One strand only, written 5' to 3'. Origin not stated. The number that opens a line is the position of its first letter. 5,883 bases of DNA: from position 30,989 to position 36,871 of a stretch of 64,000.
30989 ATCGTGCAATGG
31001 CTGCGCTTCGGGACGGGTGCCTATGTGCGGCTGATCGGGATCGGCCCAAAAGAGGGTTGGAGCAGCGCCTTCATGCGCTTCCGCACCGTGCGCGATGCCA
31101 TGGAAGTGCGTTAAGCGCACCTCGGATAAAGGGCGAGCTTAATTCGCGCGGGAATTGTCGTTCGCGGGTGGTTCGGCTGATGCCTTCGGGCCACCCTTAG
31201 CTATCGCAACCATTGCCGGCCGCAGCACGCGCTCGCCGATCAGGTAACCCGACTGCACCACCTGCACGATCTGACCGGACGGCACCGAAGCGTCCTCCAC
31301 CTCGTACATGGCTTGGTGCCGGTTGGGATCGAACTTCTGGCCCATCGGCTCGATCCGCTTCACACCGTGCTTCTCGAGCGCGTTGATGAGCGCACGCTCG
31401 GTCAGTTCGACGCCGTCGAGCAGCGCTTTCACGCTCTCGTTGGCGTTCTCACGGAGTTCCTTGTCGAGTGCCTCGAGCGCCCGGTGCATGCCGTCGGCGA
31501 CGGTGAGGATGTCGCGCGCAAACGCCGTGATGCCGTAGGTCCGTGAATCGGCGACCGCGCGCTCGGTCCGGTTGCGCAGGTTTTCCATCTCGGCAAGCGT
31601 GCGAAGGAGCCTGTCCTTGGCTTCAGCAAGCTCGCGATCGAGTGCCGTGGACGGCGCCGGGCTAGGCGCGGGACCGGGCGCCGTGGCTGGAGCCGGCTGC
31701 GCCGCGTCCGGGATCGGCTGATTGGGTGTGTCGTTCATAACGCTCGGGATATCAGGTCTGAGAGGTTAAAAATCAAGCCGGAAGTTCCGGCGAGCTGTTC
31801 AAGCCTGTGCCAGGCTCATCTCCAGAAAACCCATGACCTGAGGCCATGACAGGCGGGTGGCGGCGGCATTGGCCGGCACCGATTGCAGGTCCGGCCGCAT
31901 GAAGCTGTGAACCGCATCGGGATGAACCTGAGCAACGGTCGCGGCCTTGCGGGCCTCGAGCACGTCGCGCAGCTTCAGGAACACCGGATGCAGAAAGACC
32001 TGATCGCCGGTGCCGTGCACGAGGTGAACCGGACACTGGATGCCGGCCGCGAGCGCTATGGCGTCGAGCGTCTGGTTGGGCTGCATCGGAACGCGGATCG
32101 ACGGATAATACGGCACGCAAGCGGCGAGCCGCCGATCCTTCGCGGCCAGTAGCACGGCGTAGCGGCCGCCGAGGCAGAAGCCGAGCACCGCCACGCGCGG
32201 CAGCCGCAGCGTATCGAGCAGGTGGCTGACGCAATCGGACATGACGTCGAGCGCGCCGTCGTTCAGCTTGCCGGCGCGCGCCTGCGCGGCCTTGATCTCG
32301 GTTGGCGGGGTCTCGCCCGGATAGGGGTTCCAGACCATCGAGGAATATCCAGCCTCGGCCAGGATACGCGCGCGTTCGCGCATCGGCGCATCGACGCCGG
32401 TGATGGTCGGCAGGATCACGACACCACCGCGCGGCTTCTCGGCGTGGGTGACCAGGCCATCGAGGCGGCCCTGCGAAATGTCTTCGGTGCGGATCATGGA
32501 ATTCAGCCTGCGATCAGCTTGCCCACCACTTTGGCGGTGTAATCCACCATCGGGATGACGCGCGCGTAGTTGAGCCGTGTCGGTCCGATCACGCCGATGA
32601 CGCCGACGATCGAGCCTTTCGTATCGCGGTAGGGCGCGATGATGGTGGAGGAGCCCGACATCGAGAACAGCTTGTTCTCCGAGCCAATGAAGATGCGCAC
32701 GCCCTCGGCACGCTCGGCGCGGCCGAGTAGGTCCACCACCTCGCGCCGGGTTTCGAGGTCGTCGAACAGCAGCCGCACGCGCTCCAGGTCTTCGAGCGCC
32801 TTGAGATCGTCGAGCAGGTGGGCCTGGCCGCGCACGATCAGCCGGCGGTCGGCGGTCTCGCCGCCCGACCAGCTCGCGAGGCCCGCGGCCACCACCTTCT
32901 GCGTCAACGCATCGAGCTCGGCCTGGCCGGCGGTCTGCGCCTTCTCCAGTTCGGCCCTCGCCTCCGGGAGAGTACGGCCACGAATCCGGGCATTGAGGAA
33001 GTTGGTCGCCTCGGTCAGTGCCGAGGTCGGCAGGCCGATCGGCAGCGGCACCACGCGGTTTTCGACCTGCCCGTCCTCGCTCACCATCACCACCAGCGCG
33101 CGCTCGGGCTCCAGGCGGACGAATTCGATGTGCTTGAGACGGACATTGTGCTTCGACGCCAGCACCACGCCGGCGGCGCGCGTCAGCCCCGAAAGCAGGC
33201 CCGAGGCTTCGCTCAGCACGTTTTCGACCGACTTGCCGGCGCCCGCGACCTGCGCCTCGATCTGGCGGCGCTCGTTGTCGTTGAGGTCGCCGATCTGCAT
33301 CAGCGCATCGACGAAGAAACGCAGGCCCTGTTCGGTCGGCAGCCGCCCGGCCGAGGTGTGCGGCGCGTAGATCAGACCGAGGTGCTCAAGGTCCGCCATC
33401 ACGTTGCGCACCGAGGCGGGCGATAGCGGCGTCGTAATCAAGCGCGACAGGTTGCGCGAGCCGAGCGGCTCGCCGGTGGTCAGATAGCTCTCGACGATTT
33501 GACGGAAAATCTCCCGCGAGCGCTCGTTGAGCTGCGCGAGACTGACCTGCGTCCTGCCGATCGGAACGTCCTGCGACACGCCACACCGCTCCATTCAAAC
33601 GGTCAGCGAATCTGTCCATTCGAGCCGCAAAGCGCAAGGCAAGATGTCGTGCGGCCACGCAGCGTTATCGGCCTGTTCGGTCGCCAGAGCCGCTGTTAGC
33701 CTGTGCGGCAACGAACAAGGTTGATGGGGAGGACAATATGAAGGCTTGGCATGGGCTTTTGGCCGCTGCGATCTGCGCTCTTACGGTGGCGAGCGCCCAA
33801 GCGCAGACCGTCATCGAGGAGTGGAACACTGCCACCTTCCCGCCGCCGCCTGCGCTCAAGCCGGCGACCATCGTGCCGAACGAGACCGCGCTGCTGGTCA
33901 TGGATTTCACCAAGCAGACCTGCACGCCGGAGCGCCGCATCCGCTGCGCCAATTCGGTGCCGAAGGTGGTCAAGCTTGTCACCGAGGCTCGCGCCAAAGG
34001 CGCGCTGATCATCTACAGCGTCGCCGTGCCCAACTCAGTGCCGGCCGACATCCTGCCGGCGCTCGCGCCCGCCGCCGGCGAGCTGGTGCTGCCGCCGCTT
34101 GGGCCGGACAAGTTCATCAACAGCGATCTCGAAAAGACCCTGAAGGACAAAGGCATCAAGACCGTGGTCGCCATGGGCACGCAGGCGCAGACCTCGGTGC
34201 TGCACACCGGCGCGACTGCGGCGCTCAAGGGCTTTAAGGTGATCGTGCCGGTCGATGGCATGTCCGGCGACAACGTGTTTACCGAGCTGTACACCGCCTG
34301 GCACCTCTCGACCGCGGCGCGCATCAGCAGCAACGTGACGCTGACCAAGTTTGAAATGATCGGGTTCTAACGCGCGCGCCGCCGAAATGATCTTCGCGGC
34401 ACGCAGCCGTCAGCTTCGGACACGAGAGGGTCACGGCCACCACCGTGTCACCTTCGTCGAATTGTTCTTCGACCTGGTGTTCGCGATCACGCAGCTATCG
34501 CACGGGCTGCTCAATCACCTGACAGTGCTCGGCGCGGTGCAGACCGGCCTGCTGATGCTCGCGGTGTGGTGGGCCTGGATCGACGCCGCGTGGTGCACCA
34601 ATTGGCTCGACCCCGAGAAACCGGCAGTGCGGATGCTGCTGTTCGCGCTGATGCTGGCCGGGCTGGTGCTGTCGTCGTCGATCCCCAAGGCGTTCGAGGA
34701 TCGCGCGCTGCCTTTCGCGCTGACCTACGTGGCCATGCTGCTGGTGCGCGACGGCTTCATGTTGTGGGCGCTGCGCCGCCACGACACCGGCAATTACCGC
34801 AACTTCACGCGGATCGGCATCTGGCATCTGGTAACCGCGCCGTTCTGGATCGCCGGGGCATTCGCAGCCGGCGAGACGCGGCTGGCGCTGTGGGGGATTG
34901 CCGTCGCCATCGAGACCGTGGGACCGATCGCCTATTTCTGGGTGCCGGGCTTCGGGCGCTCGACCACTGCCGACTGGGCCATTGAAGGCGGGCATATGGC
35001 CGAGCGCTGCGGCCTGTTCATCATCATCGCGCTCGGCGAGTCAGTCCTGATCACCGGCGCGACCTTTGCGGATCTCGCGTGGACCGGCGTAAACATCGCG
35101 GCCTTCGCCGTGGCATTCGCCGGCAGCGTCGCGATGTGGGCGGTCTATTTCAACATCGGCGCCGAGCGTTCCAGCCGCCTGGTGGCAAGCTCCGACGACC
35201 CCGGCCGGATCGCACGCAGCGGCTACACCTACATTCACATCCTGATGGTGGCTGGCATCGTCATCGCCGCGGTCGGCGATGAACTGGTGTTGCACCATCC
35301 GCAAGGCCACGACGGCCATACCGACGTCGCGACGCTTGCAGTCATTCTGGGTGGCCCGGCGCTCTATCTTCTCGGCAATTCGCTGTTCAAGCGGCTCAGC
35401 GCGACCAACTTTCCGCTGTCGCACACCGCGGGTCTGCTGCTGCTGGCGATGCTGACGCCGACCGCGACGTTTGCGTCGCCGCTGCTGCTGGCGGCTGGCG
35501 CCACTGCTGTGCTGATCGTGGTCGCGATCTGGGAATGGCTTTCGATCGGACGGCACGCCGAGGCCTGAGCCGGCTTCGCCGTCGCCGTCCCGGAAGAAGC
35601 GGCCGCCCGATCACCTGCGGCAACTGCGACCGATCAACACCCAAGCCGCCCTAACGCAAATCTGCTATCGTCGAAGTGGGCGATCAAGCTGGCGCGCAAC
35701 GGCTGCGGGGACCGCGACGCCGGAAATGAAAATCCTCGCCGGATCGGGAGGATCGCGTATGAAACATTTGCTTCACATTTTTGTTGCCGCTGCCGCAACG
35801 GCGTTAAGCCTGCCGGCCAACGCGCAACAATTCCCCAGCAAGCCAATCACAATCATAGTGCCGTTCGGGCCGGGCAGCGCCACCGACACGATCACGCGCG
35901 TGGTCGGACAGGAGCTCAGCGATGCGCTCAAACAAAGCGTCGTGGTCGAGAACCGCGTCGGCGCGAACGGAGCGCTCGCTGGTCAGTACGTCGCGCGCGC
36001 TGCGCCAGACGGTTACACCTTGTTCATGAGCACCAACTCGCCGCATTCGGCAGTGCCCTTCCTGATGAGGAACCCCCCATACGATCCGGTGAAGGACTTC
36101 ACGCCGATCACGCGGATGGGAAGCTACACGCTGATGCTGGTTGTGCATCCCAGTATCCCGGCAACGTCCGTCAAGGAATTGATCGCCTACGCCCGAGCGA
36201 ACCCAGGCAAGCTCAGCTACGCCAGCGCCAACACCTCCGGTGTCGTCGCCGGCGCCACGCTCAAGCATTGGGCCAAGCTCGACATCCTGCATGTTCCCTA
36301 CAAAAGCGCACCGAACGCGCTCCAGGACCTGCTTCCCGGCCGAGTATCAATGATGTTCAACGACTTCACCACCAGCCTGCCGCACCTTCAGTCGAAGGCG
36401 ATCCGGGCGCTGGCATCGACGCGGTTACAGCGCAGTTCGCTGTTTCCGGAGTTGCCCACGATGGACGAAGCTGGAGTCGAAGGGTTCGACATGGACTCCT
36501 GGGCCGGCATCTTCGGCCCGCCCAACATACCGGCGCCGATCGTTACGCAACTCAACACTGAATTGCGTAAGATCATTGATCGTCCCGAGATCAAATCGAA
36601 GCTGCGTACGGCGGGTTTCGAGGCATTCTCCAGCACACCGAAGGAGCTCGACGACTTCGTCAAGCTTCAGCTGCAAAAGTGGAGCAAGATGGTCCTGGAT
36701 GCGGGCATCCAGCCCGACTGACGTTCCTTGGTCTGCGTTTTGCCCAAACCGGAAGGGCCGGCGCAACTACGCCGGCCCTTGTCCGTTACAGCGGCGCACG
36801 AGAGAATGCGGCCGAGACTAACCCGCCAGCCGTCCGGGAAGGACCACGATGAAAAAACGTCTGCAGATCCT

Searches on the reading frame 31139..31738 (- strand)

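Call 27: search_protein_families(library=ncbifam, proteins=[window:31139-31738:-], max_evalue=0.00001)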
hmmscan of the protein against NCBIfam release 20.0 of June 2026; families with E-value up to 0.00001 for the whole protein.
window:31139-31738:- (199 aa): 26 families (the best 25 are shown)
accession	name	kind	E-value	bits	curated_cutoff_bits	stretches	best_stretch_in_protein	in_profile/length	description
NF010739.0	PRK14141.1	equivalog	2.2e-80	269.2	192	1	25-194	37-206/211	nucleotide exchange factor GrpE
NF010748.0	PRK14150.1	equivalog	2.9e-44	150.9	152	1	35-182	55-197/198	nucleotide exchange factor GrpE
NF010752.0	PRK14155.1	equivalog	4.7e-44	150.3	194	1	27-194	19-184/208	nucleotide exchange factor GrpE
NF010738.0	PRK14140.1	equivalog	3.9e-42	144.2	137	1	31-180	47-190/191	nucleotide exchange factor GrpE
NF010737.0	PRK14139.1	equivalog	2.3e-40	138.5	164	1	32-181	46-186/188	nucleotide exchange factor GrpE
NF010749.0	PRK14151.1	equivalog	6.4e-40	136.8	231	1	30-186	29-180/188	nucleotide exchange factor GrpE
NF010750.0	PRK14153.1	equivalog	2.3e-32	112.1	194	1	33-182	45-188/194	nucleotide exchange factor GrpE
NF010747.0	PRK14149.1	equivalog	8.3e-32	110.3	176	1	34-181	49-189/191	nucleotide exchange factor GrpE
NF010755.0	PRK14158.1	equivalog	2.2e-31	108.9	200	1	34-181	53-194/198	nucleotide exchange factor GrpE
NF010759.0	PRK14162.1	equivalog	3.2e-31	108.6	176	1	31-180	49-193/194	nucleotide exchange factor GrpE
NF010746.0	PRK14148.1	equivalog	6.2e-31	107.7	212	1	38-181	57-194/195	nucleotide exchange factor GrpE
NF007655.0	PRK10325.1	equivalog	3.1e-29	102.2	348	1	33-181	47-194/197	nucleotide exchange factor GrpE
NF010758.0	PRK14161.1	equivalog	8.6e-29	100.5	206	1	31-181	29-176/178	nucleotide exchange factor GrpE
NF010742.0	PRK14144.1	equivalog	4.6e-28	98.4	215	1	37-180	61-197/199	nucleotide exchange factor GrpE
NF010756.0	PRK14159.1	equivalog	1.4e-27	96.7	171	1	32-181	34-176/176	nucleotide exchange factor GrpE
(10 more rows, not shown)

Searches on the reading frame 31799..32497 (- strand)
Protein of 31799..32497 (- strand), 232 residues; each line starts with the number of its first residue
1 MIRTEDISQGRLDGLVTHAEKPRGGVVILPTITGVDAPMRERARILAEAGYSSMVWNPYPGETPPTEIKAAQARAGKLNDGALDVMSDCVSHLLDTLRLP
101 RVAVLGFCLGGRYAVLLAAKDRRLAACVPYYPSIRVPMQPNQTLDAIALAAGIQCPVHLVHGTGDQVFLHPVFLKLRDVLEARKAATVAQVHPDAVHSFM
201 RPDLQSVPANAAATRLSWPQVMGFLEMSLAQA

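Call 27: search_protein_families(library=ncbifam, proteins=[window:31799-32497:-], max_evalue=0.00001)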
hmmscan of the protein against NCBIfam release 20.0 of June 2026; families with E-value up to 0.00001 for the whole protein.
window:31799-32497:- (232 aa): 0 families

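Call 71: search_protein_families(library=pfam, proteins=[window:31799-32497:-], max_evalue=0.00001)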
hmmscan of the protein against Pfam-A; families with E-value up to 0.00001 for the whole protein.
window:31799-32497:- (232 aa): 1 family
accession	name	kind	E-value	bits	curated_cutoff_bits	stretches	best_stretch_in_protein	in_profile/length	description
PF01738.24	DLH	-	1.7e-29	103.4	21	1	14-226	3-214/217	Dienelactone hydrolase family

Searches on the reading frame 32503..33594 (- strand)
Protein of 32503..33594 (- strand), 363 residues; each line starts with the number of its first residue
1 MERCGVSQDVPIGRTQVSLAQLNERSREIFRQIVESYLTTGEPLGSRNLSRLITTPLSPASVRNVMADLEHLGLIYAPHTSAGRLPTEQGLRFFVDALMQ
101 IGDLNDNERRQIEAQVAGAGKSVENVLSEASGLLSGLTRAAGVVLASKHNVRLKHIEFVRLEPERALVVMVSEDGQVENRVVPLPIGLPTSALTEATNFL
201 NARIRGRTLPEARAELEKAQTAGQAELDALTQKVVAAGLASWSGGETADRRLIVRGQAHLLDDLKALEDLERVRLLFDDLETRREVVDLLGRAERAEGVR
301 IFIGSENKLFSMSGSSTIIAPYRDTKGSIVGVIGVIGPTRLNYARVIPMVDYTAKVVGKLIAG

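Call 69: search_protein_families(library=pfam, proteins=[window:32503-33594:-], max_evalue=0.00001)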
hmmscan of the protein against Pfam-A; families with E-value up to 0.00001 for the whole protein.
window:32503-33594:- (363 aa): 1 family
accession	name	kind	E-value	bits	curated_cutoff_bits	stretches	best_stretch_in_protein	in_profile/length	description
PF01628.27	HrcA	-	6.8e-59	199.9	22.2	1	124-347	1-215/215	HrcA protein C terminal domain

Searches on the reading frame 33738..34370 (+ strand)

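Call 69: search_protein_families(library=pfam, proteins=[window:33738-34370:+], max_evalue=0.00001)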
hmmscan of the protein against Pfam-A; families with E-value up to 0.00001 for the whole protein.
window:33738-34370:+ (210 aa): 1 family
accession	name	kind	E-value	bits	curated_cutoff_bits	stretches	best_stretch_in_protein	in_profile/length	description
PF00857.26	Isochorismatase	-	3.8e-20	73.1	27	1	50-179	1-152/175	Isochorismatase domain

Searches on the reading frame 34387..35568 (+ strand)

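Call 69: search_protein_families(library=pfam, proteins=[window:34387-35568:+], max_evalue=0.00001)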
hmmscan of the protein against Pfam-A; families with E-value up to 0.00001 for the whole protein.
window:34387-35568:+ (393 aa): 1 family
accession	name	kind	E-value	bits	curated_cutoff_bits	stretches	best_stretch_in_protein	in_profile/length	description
PF06772.16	LtrA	-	3e-102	342.9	31.9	1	20-380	1-355/356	Bacterial low temperature requirement A protein (LtrA)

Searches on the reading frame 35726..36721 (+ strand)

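Call 69: search_protein_families(library=pfam, proteins=[window:35726-36721:+], max_evalue=0.00001)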
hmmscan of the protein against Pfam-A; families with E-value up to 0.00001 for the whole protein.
window:35726-36721:+ (331 aa): 1 family
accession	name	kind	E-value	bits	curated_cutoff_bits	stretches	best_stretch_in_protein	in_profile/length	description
PF03401.19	TctC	-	4.6e-64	217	27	1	56-325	1-271/274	Tripartite tricarboxylate transporter family receptor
